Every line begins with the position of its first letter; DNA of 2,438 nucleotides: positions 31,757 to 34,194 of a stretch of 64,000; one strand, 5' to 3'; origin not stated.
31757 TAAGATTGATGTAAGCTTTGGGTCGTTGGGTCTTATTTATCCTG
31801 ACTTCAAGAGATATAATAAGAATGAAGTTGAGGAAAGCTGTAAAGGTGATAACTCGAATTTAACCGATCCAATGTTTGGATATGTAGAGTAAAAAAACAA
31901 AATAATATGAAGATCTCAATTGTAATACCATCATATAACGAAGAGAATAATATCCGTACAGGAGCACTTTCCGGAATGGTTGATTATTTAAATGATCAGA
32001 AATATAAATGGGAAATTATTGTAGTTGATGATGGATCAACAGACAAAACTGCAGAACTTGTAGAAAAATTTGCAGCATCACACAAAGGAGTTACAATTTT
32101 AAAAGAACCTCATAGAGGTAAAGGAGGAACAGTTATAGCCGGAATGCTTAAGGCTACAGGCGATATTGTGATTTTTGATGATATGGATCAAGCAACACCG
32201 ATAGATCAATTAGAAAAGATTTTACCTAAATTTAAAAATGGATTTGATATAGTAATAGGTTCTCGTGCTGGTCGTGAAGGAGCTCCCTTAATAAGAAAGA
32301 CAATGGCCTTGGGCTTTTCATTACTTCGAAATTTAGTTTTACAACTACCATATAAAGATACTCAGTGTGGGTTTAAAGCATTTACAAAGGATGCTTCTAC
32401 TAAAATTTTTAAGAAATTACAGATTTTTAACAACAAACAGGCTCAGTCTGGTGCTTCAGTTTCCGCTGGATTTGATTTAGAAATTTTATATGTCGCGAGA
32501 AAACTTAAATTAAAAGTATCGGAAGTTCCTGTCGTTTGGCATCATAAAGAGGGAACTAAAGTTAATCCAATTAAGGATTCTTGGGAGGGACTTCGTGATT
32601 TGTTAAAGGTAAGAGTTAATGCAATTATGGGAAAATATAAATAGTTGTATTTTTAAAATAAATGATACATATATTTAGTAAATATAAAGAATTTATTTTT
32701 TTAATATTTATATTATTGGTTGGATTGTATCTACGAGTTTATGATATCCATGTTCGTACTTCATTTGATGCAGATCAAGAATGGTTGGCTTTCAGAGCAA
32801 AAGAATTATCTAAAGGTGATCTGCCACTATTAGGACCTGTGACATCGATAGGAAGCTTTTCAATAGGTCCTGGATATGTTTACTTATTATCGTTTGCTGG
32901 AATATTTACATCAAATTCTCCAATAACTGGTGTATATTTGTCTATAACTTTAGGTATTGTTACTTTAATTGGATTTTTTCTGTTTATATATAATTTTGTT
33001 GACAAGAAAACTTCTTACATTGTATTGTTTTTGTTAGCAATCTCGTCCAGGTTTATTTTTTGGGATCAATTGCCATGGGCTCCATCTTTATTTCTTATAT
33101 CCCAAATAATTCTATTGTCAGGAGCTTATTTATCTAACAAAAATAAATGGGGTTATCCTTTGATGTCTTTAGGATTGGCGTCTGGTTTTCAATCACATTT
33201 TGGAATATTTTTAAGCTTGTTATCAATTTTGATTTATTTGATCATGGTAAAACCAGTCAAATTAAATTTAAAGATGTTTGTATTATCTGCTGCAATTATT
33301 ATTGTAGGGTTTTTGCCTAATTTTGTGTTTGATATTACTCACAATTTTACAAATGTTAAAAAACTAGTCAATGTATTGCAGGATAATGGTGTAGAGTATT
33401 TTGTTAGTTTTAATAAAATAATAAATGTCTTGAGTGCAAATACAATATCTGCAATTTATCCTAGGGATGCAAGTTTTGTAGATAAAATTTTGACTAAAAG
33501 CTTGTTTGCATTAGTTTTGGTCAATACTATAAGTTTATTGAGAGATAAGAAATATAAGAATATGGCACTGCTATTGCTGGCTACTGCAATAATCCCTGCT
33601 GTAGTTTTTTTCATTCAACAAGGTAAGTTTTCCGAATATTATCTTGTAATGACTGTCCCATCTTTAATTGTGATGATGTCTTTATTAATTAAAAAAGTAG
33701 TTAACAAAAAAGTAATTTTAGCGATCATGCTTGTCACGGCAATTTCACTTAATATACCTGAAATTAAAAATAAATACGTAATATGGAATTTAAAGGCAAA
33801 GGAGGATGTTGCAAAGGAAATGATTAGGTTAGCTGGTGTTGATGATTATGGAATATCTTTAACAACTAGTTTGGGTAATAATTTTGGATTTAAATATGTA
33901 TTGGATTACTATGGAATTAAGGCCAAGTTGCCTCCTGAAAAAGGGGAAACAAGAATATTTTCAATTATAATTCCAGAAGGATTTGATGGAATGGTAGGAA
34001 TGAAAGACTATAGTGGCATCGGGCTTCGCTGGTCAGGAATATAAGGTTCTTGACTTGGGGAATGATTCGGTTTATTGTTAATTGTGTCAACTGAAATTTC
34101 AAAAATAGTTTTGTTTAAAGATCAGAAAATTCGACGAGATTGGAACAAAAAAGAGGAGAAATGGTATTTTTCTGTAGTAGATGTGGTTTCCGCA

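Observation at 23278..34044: Three repeated Gtr-like modules (polyprenol-P-sugar synthase next to a GT-C transferase)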

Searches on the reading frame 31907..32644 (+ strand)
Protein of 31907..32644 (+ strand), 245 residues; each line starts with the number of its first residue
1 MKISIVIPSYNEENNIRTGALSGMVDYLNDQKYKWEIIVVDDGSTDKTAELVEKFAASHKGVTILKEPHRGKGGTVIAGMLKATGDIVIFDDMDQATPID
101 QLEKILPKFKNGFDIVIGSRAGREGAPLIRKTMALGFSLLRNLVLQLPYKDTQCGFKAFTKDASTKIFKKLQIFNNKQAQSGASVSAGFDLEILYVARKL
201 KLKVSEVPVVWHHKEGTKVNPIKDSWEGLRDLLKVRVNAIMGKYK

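Call 4: search_protein_families(library=pfam, proteins=[window:31907-32644:+], max_evalue=0.01)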
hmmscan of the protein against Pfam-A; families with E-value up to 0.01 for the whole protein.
window:31907-32644:+ (245 aa): 3 families
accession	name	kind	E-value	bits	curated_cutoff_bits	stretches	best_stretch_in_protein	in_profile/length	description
PF00535.33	Glycos_transf_2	-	2.1e-29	103.1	23.3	1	4-167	1-167/168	Glycosyl transferase family 2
PF10111.15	Glyco_tranf_2_2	-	5.9e-09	36.3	27.3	1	4-106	1-103/276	Glycosyltransferase like family 2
PF13641.12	Glyco_tranf_2_3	-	7.9e-05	23.2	27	1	3-120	3-123/230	Glycosyltransferase like family 2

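Call 5: search_protein_families(library=ncbifam, proteins=[window:31907-32644:+], max_evalue=0.01)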
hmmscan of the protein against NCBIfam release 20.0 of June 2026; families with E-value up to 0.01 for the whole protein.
window:31907-32644:+ (245 aa): 25 families
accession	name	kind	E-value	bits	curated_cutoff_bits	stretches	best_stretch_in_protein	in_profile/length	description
NF047588.1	GlcsyltransPgfSStrep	equivalog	1.2e-26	93.6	500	1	1-175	1-174/308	glycosyltransferase PgfS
NF007986.1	PRK10714.1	equivalog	1.1e-17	64.1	529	1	2-134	7-139/316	undecaprenyl-phosphate 4-deoxy-4-formamido-L-arabinose transferase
TIGR04182.1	glyco_TIGR04182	equivalog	2.4e-16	60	325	1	3-231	2-213/293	S-layer glycoprotein N-glycosyltransferase AglJ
NF041391.1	DPhHxTase_Halo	equivalog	5.5e-16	58.2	375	1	9-230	3-203/213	dolichyl-phosphate hexose transferase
NF007482.0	PRK10073.1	equivalog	5.8e-15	55.1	423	1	2-97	7-98/334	glycosyltransferase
TIGR03937.1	PgaC_IcaA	equivalog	3.6e-14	52.5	422.3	1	2-101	46-142/407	poly-beta-1,6-N-acetyl-D-glucosamine synthase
NF010496.0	PRK13915.1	equivalog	3e-13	49.5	262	1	2-98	32-130/307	glucosyl-3-phosphoglycerate synthase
TIGR04283.1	glyco_like_mftF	equivalog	1.3e-12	47.8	182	1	3-107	1-95/221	TIGR04283 family arsenosugar biosynthesis glycosyltransferase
NF041875.1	EPS_EpsD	equivalog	2.5e-12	46.9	370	1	3-112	1-107/325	exopolysaccharide biosynthesis glycosyltransferase EpsD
NF038302.1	EPS_HpsE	equivalog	8e-12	44.7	300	1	1-96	1-98/307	hormogonium polysaccharide biosynthesis glycosyltransferase HpsE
NF047683.1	TeichurnBiosyTuaG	equivalog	2.4e-10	40.5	400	1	2-106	7-108/252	teichuronic acid biosynthesis protein TuaG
TIGR03965.1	mycofact_glyco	equivalog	2.7e-10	39.7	280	1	2-111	75-181/467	mycofactocin biosynthesis glycosyltransferase MftF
NF050050.1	ProtGlycPglI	equivalog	3.4e-10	39.8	500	1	2-119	3-118/306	GalNAc(5)-diNAcBac-PP-undecaprenol beta-1,3-glucosyltransferase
TIGR04242.1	nodulat_NodC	equivalog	1.7e-08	33.9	550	1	3-111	50-158/395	chitooligosaccharide synthase NodC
NF058614.1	PPMAGASynPpgS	equivalog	2.6e-08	33.5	370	1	4-166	3-164/226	polyprenyl-phospho-N-acetylgalactosaminyl synthase PpgS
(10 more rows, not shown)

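Call 16: search_solved_structures(query=window:31907-32644:+, max_evalue=0.001, show_alignments=1)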
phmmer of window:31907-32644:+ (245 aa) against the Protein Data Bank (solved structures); distinct sequences matched with E-value up to 0.001: 30.
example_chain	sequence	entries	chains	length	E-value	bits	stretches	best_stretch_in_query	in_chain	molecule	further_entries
5mlz_A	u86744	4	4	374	2.7e-18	69.7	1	1-163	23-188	Dolichol monophosphate mannose synthase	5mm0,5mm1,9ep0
9bhc_C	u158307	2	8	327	2.3e-15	60.1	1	2-159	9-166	Undecaprenyl-phosphate 4-deoxy-4-formamido-L-arabinose transferase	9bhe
8vxh_A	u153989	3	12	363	3e-15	59.7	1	2-159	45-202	Undecaprenyl-phosphate 4-deoxy-4-formamido-L-arabinose transferase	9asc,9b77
5eke_A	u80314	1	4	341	5.4e-15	58.9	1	2-137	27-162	Uncharacterized glycosyltransferase sll0501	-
5ekp_C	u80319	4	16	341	5.4e-15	58.9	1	2-137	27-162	Uncharacterized glycosyltransferase sll0501 | Glycosyltransferase sll0501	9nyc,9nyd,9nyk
9nye_A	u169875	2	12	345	5.6e-15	58.8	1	2-137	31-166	Glycosyltransferase sll0501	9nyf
9hwj_A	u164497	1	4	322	3.3e-13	53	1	2-139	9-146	Undecaprenyl-phosphate 4-deoxy-4-formamido-L-arabinose transferase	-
2z87_A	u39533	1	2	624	5.4e-08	36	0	3-114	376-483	Chondroitin synthase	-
2z86_A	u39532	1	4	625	5.4e-08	36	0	3-114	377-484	Chondroitin synthase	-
6yv7_B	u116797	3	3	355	8.2e-08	35.4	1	2-99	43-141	Glycosyl transferase, family 2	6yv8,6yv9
6yv7_A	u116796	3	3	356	8.3e-08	35.3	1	2-99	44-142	Glycosyl transferase, family 2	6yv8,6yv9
5hea_A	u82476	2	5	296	8.9e-08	35.3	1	3-116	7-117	Putative glycosyltransferase (GalT1)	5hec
5tze_C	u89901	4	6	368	1.1e-07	35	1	1-98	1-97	Glycosyl transferase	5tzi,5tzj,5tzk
5tz8_A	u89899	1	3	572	2.3e-07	33.9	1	1-98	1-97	Glycosyl transferase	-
8bz8_A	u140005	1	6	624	3.5e-07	33.3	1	1-121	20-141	Glycosyltransferase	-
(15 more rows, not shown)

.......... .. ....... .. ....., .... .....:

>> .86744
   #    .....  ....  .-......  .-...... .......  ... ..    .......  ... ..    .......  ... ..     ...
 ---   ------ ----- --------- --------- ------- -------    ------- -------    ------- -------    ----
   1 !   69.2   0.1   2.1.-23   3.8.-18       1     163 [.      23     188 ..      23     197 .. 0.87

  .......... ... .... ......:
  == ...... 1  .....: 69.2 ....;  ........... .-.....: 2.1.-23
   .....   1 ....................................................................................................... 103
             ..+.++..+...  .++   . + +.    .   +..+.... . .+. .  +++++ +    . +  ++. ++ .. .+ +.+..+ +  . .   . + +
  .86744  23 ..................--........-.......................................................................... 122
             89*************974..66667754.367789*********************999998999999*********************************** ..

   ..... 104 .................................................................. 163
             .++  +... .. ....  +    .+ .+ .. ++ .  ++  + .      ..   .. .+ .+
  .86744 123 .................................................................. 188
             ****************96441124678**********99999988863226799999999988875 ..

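Call 30: find_homologous_proteins(query=window:31907-32644:+, max_evalue=0.001)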
Query window:31907-32644:+ (245 aa): 7798 proteins with E <= 0.001 among 8000 candidates; the best 120 are listed.
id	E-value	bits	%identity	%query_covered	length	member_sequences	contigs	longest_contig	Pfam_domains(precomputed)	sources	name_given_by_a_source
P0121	4.2e-157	539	99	100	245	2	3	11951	PF10111.15,PF13641.13,PF00535.33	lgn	-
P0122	1.5e-147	507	90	100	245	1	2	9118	PF10111.15,PF13641.13,PF00535.33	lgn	-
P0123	7.8e-145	499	90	100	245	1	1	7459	PF10111.15,PF00535.33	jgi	jgi:glycosyltransferase involved in cell wall biosynthesis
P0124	7.8e-145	499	90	100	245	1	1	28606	PF10111.15,PF00535.33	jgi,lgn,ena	-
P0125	1.1e-144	498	90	100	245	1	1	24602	PF10111.15,PF00535.33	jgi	jgi:glycosyltransferase involved in cell wall biosynthesis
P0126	1.5e-144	498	90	100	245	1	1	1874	PF10111.15,PF13641.13,PF00535.33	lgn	-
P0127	2.1e-141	487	88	100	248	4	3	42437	PF10111.15,PF13641.13,PF00535.33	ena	-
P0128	3.0e-141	487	89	100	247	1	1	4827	PF10111.15,PF13641.13,PF00535.33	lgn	-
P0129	4.2e-141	486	87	100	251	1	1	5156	PF10111.15,PF13641.13,PF00535.33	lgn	-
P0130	5.9e-141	486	86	100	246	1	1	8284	PF10111.15,PF13641.13,PF00535.33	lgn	-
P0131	9.6e-141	485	88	100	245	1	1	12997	PF10111.15,PF13641.13,PF00535.33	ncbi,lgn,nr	ncbi:MAG: glycosyltransferase family 2 protein [Candidatus Woesebacteria bacterium]|nr:glycosyltrans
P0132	1.9e-140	484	87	99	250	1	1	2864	PF10111.15,PF13641.13,PF00535.33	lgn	-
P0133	2.8e-140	484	86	100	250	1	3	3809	PF10111.15,PF13641.13,PF00535.33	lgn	-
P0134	5.3e-140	483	87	100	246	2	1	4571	PF10111.15,PF13641.13,PF00535.33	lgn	-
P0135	8.9e-140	482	87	100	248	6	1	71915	PF10111.15,PF13641.13,PF00535.33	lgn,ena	-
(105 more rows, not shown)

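Call 39: predict_structure(alignment_id=A2)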
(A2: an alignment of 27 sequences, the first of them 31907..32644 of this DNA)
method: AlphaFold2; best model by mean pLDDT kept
length: 245 residues; sequences in the alignment: 27
mean_pLDDT: 84.6   pTM: 0.84
mean pLDDT of the five models: 84.6, 83.5, 81.9, 81.3, 79.8
residues with pLDDT >= 90: 130; 70-90: 80; 50-70: 19; < 50: 16
segments of 3 or more residues with pLDDT < 50: 178-186, 214-218
pLDDT, mean of each block of 10 residues (from residue 1): 95 93 96 97 93 96 89 88 96 89 95 94 61 78 87 87 94 60 54 91 93 56 74 82 70
secondary structure, 60 per line:
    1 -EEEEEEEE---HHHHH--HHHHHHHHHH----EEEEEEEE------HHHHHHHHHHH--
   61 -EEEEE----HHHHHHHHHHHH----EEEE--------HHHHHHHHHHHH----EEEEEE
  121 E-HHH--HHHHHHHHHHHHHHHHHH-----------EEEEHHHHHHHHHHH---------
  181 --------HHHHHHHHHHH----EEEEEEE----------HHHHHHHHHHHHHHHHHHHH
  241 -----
elements in order: E2-9 H13-17 H20-29 E34-41 H48-58 E62-66 H71-82 E87-90 H99-110 E115-121 H128-145 E157-160 H161-171 H189-199 E204-210 H221-240

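Call 41: fold_search(model_id=the predicted structure, library=pdb)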
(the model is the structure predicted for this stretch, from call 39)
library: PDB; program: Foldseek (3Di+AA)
matches with E <= 10: 1502; with E <= 0.001: 331
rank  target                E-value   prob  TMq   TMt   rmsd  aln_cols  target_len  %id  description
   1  9b77_A                1.0e-14  1.00  0.72  0.58   3.8       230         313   22  Cryo-EM Structure of the Glycosyltransferase ArnC from Salmonella enterica in the Apo State Determined on Krios micros (released 2025-02-05)
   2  9bhc_B                1.4e-14  1.00  0.74  0.60   3.3       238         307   22  Salmonella undecaprenyl-phosphate 4-deoxy-4-formamido-L-arabinose transferase (ArnC) (released 2025-02-12)
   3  8vxh_A                1.4e-14  1.00  0.72  0.57   3.8       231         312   22  Cryo-EM Structure of the Glycosyltransferase ArnC from Salmonella enterica in the Apo State Determined on Talos Arctic (released 2025-02-05)
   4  9bhc_A                2.0e-14  1.00  0.74  0.59   3.4       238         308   22  Salmonella undecaprenyl-phosphate 4-deoxy-4-formamido-L-arabinose transferase (ArnC) (released 2025-02-12)
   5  9nyc_A                2.2e-14  1.00  0.73  0.58   5.8       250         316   24  Cryo-EM structure of the glycosyltransferase GtrB in the substrate-bound state (released 2025-12-17)
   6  9nyd_A                4.3e-14  1.00  0.72  0.58   5.1       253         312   23  Cryo-EM structure of the glycosyltransferase GtrB in the pre-catalysis and product-bound state (released 2025-12-17)
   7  9asc_A                5.2e-14  1.00  0.71  0.56   4.4       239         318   22  Cryo-EM Structure of the Glycosyltransferase ArnC from Salmonella enterica in the UDP-bound State Determined on Talos  (released 2025-02-05)
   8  9bhe_A                5.9e-14  1.00  0.72  0.58   4.1       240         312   23  Salmonella undecaprenyl-phosphate 4-deoxy-4-formamido-L-arabinose transferase (ArnC) bound to UDP (released 2025-02-12)
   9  9nyf_A                1.0e-13  1.00  0.72  0.58   5.9       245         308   23  Cryo-EM structure of the glycosyltransferase GtrB (tetramer volume) (released 2025-12-17)
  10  9ep0                  1.4e-13  1.00  0.68  0.50   3.9       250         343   28  Dolichyl phosphate mannose synthase in complex with donor (GDP-Man) and traces of acceptor (Dol55P) and product (Dol55P- (released 2025-10-01)
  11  9nyd_C                1.5e-13  1.00  0.71  0.59   5.0       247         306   22  Cryo-EM structure of the glycosyltransferase GtrB in the pre-catalysis and product-bound state (released 2025-12-17)
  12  9bhe_B                2.5e-13  1.00  0.71  0.58   5.2       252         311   22  Salmonella undecaprenyl-phosphate 4-deoxy-4-formamido-L-arabinose transferase (ArnC) bound to UDP (released 2025-02-12)
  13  9nyd_B                2.7e-13  1.00  0.72  0.59   5.7       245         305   23  Cryo-EM structure of the glycosyltransferase GtrB in the pre-catalysis and product-bound state (released 2025-12-17)
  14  5mlz                  5.9e-13  1.00  0.69  0.49   4.7       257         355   27  Dolichyl phosphate mannose synthase in complex with GDP and Mg2+ (released 2017-08-09)
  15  5mm1                  1.1e-12  1.00  0.69  0.51   3.9       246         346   27  Dolichyl phosphate mannose synthase in complex with GDP and dolichyl phosphate mannose (released 2017-08-09)
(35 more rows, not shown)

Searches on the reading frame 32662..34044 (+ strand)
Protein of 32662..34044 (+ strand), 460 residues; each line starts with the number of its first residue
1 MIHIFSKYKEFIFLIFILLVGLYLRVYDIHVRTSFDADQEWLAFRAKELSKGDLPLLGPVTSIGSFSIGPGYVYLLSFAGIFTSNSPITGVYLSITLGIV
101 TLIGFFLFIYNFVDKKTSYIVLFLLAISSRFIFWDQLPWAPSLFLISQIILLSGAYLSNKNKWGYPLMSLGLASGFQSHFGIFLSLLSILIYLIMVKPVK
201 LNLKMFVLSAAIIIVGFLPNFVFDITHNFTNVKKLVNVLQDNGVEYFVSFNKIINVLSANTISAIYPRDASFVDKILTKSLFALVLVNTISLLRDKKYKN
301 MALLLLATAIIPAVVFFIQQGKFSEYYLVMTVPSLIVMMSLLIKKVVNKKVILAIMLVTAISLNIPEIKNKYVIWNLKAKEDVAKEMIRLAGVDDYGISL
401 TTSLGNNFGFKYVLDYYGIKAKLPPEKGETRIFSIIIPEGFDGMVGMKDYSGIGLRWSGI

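Call 4: search_protein_families(library=pfam, proteins=[window:32662-34044:+], max_evalue=0.01)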
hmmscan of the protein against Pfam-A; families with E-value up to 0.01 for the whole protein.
window:32662-34044:+ (460 aa): 0 families

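Call 5: search_protein_families(library=ncbifam, proteins=[window:32662-34044:+], max_evalue=0.01)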
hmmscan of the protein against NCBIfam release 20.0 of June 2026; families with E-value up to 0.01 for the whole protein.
window:32662-34044:+ (460 aa): 0 families

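Call 19: search_solved_structures(query=window:32662-34044:+, max_evalue=10)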
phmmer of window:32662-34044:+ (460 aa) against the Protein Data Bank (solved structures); distinct sequences matched with E-value up to 10: 0.

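Call 69: find_related_loci(query=window:32662-34044:+, collection=viral_contigs, flank=8000)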
Query window:32662-34044:+ (460 aa) in viral_contigs; peptide patterns used: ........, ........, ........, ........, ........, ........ (x = any residue, [..] = any of these).
6 stretches matched a pattern, but none encodes a relative of the query by tblastn (E <= 1e-3).
